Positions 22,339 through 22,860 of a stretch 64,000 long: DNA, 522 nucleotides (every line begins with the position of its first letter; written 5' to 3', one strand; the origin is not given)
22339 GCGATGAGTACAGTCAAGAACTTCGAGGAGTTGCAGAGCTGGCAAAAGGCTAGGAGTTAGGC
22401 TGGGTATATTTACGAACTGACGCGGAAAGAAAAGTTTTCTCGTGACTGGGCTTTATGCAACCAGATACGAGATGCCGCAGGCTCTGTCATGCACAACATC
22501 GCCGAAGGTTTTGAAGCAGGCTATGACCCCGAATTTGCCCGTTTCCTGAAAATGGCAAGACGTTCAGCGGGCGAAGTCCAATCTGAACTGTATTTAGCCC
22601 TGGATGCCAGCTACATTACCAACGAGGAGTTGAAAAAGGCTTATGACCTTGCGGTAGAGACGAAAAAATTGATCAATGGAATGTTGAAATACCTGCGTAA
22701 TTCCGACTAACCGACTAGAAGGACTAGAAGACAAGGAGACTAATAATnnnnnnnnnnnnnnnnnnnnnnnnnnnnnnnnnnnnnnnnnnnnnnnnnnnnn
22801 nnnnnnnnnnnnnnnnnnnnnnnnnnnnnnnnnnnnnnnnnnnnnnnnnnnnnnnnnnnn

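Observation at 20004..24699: Variant anaerobic purine/ureide pathway with two carbamoyltransferases feeding carbamate kinase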

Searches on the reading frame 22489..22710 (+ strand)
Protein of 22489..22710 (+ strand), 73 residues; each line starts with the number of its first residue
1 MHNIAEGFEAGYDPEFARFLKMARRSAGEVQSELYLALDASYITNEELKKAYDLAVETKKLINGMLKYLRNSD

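Call 20: search_protein_families(library=pfam, proteins=[window:22489-22710:+], max_evalue=0.01)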
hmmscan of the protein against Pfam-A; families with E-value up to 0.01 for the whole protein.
window:22489-22710:+ (73 aa): 1 family
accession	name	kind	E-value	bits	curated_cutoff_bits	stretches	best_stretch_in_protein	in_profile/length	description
PF05635.17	23S_rRNA_IVP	-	1.8e-16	60.7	33.8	1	1-64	43-106/106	23S rRNA-intervening sequence protein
